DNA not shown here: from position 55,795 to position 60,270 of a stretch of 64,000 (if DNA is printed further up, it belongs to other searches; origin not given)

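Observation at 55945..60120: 1391-aa surface protein with 6 SbsA-type Ig-like repeats and a 14-blade RCC1 propeller next to the glycan locus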

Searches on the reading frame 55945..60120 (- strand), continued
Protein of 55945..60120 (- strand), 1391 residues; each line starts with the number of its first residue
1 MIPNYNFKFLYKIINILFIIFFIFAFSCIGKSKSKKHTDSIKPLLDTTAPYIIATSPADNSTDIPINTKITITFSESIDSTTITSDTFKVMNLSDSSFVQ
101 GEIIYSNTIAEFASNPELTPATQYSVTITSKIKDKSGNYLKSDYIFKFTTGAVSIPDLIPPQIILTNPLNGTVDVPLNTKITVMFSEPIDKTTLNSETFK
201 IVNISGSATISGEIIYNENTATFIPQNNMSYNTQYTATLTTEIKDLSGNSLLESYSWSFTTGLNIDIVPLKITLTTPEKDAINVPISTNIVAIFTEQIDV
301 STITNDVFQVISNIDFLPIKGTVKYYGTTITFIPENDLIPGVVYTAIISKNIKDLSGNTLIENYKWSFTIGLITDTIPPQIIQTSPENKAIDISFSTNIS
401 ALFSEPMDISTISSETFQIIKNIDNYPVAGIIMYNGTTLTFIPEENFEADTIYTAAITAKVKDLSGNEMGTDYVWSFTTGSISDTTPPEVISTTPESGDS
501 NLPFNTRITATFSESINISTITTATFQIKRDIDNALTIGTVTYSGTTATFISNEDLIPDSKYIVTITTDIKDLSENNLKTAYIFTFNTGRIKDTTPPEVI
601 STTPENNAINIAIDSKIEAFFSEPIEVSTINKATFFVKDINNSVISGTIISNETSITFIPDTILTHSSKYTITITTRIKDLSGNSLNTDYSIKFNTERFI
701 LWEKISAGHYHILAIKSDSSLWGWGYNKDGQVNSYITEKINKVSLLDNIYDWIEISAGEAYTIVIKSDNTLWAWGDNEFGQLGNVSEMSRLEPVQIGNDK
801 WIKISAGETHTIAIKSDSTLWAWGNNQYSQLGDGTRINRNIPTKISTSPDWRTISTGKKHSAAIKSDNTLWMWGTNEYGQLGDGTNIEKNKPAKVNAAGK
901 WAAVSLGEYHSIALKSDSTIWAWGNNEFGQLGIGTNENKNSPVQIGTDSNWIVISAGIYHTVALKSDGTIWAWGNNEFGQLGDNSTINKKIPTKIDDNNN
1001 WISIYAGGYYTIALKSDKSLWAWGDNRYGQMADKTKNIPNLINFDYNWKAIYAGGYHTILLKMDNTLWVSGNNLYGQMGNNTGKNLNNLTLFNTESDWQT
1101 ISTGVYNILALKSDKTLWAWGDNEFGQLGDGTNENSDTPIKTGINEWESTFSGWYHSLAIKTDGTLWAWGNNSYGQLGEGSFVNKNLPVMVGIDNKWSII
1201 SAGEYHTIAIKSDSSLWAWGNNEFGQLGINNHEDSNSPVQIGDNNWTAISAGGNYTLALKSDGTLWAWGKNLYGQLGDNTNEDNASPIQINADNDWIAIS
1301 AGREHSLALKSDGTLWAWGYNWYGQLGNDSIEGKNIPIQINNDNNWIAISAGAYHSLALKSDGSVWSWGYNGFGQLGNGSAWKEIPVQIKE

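Call 8: find_encoding_contigs(protein=P0001, flank=10000, max_places=3)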
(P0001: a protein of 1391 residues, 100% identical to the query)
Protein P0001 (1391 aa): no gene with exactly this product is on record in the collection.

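Call 17: find_related_loci(query=window:55945-60120:-, collection=genome_contigs, flank=10000)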
Query window:55945-60120:- (1391 aa) in genome_contigs; peptide patterns used: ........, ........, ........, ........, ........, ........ (x = any residue, [..] = any of these).
26 stretches matched a pattern; 17 encode a relative of the query (tblastn E <= 1e-3); 17 distinct loci.
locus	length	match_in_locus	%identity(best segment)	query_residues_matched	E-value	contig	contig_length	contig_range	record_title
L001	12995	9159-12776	41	634-1390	1e-159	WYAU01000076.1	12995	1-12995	MAG: Candidatus Brocadia sp. isolate AMX1 k127_487409, whole genome shotgun sequence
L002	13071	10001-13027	39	683-1389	4e-140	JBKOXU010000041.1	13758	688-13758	MAG: Verrucomicrobiota bacterium isolate GB_HAYS_MAG_00079 GB_HAYS_000001258772, whole genome shotgun sequence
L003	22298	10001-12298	41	704-1391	2e-123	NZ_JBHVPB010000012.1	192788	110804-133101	Paenibacillus sp. NPDC057934 NPDC057934_T36_B5.ctg-0012, whole genome shotgun sequence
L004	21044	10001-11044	46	683-1391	5e-91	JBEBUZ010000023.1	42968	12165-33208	MAG: Niabella yanshanensis isolate T2.bin.230 NODE_2511_length_42968_cov_8.883998, whole genome shotgun sequence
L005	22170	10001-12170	36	673-1391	1e-111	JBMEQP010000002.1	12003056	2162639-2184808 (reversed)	Cystobacter fuscus strain NCWS contig_1, whole genome shotgun sequence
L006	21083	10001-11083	46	704-1389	1e-74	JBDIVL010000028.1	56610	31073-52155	MAG: Candidatus Brocadiaceae bacterium isolate Bin_5 NODE_301_length_56610_cov_8.139635, whole genome shotgun sequence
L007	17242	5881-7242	37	683-1389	1e-74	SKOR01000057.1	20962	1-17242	MAG: Syntrophomonadaceae bacterium isolate CSSed162cmA_337 CSSed16-2cmA-5132, whole genome shotgun sequence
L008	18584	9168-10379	41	649-1391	2e-68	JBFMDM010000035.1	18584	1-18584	MAG: Planctomycetota bacterium isolate MAG219 MAG219_35, whole genome shotgun sequence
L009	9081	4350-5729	35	703-1390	8e-67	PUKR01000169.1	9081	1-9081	MAG: Syntrophomonadaceae bacterium isolate B1Sed10_74m B1-Sed10-C11175, whole genome shotgun sequence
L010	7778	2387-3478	43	704-1390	9e-65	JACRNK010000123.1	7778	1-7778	MAG: Deltaproteobacteria bacterium isolate NC_groundwater_1933_Pr3_S-0.2um_44_5 scaffold_312357, whole genome shotgun se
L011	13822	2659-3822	39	683-1389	4e-61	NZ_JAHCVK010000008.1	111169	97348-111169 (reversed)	Geomobilimonas luticola strain JCM 17780 NODE_8_length_111169_cov_218.867236, whole genome shotgun sequence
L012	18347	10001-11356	38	709-1389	2e-81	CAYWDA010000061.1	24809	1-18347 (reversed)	MAG TPA_asm: uncultured Syntrophomonadaceae bacterium isolate SRP067234_co1_27 genome assembly, contig: k99_92129, whole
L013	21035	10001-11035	39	703-1389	2e-58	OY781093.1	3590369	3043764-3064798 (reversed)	MAG: Christensenellaceae bacterium isolate 0d35d9bd-b5b0-4a05-a9e0-6f20998331e6 genome assembly, chromosome: 1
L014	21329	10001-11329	35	695-1389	4e-58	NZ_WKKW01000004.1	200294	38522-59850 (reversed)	Bifidobacterium asteroides strain VRA_9sq_n contig04, whole genome shotgun sequence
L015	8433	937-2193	37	704-1391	3e-47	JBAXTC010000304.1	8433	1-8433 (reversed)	MAG: Verrucomicrobiota bacterium isolate ELA625 MAG625_304, whole genome shotgun sequence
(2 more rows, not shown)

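Call 21: find_encoding_contigs(protein=P0003, flank=10000, max_places=3)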
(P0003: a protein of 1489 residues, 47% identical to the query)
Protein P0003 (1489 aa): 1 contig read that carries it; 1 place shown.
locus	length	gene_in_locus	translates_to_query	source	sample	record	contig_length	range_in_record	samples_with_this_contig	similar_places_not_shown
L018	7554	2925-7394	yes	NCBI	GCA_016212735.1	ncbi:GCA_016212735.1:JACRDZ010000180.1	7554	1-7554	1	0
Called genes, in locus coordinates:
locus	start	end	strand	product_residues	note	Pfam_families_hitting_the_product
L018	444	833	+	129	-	PF05635:23S_rRNA_IVP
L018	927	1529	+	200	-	PF00078:RVT_1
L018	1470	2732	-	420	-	PF16491:Peptidase_M48_N, PF01435:Peptidase_M48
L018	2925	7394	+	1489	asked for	PF13205:Big_5, PF25390:WD40_RLD, PF13540:RCC1_2, PF00415:RCC1, PF13540:RCC1_2, PF25390:WD40_RLD, PF00415:RCC1, PF13540:RCC1_2, +21 more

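Call 22: find_encoding_contigs(protein=P0116, flank=10000, max_places=3)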
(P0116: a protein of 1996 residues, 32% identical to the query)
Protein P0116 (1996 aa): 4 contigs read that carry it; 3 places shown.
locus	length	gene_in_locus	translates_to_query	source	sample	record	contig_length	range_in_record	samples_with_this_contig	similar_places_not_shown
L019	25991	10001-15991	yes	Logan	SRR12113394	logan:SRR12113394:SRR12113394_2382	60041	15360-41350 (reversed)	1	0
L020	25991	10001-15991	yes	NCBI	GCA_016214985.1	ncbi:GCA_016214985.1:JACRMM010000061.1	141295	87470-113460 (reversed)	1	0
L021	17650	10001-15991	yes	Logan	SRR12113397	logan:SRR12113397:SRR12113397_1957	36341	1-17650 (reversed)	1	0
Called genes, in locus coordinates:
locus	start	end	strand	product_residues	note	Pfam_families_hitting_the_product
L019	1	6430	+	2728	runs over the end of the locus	-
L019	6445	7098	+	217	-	-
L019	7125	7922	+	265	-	-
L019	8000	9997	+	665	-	PF25832:Fn3_SaeA_2nd (faint), PF25833:Fn3_SaeA_3rd (faint)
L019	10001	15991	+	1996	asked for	PF13205:Big_5, PF13205:Big_5, PF25390:WD40_RLD, PF00415:RCC1, PF00415:RCC1, PF13540:RCC1_2, PF00415:RCC1, PF13540:RCC1_2, +7 more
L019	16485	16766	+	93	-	PF01909:NTP_transf_2, PF18765:Polbeta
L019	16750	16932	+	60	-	-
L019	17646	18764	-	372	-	PF09623:Cas_NE0113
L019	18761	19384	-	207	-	-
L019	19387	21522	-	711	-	PF09623:Cas_NE0113, PF00962:A_deaminase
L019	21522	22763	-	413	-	PF22205:Csm6_6H, PF09670:Cas_Cas02710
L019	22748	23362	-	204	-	PF01966:HD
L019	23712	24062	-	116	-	PF09827:CRISPR_Cas2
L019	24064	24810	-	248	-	PF01867:Cas_Cas1 (faint)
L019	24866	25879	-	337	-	PF01867:Cas_Cas1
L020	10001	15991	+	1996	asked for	PF13205:Big_5, PF13205:Big_5, PF25390:WD40_RLD, PF00415:RCC1, PF00415:RCC1, PF13540:RCC1_2, PF00415:RCC1, PF13540:RCC1_2, +7 more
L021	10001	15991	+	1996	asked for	PF13205:Big_5, PF13205:Big_5, PF25390:WD40_RLD, PF00415:RCC1, PF00415:RCC1, PF13540:RCC1_2, PF00415:RCC1, PF13540:RCC1_2, +7 more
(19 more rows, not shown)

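Call 23: find_encoding_contigs(protein=P0054, flank=10000, max_places=3)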
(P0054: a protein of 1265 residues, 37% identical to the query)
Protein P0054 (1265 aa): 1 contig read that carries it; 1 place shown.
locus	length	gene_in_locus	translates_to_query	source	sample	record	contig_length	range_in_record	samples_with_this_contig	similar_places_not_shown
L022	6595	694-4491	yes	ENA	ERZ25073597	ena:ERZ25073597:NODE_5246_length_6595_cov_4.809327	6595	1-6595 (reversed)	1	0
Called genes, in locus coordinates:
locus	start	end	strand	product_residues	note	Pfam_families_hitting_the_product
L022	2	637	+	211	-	?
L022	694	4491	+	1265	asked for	PF13205:Big_5, PF13205:Big_5, PF25390:WD40_RLD, PF00415:RCC1, PF00415:RCC1, PF25390:WD40_RLD, PF00415:RCC1, PF13540:RCC1_2, +12 more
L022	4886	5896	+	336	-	PF02885:Glycos_trans_3N, PF00591:Glycos_transf_3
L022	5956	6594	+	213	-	?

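Call 86: find_related_loci(query=window:55945-60120:-, collection=metagenome_contigs, flank=10000)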
Query window:55945-60120:- (1391 aa) in metagenome_contigs; peptide patterns used: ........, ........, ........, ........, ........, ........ (x = any residue, [..] = any of these).
67 stretches matched a pattern; 46 encode a relative of the query (tblastn E <= 1e-3); 46 distinct loci.
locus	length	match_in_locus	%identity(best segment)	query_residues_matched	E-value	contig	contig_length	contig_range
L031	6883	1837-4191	48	611-1389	0e+0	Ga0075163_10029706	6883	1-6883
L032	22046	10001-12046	42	702-1389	1e-171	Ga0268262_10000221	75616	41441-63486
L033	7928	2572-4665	43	683-1390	4e-165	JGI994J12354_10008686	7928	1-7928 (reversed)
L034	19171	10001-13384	44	689-1390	4e-162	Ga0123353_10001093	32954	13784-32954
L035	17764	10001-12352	40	630-1391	3e-169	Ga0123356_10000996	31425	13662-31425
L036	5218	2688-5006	39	634-1390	1e-149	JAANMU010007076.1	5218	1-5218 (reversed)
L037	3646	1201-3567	39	703-1391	2e-146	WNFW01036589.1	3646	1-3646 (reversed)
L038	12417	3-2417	37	711-1390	1e-138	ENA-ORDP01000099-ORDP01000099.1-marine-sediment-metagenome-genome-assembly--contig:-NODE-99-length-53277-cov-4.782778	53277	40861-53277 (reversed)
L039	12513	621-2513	38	683-1378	1e-117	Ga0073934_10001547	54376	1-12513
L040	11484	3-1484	44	683-1389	1e-116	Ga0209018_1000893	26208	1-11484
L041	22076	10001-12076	43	683-1390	2e-165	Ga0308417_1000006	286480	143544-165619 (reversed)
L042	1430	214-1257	50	700-1389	2e-107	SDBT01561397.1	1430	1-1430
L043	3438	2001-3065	47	702-1389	2e-92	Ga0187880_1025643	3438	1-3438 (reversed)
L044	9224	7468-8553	46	702-1390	4e-90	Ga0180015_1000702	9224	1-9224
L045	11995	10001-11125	44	683-1389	1e-87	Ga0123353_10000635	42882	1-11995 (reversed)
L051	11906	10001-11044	46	683-1391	2e-76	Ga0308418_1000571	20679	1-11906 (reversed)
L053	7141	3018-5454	44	688-1391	3e-74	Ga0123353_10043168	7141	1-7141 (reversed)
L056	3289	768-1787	41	705-1391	5e-74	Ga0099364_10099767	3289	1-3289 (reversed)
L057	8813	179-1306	45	703-1391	1e-72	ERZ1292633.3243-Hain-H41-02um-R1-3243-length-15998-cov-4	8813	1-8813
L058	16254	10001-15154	43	604-1391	1e-72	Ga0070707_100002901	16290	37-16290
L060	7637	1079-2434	37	703-1391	3e-69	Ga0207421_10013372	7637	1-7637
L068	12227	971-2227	37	704-1391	6e-47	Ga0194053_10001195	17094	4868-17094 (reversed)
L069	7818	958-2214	37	704-1391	5e-47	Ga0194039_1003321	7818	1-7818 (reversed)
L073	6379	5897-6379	50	702-1391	4e-42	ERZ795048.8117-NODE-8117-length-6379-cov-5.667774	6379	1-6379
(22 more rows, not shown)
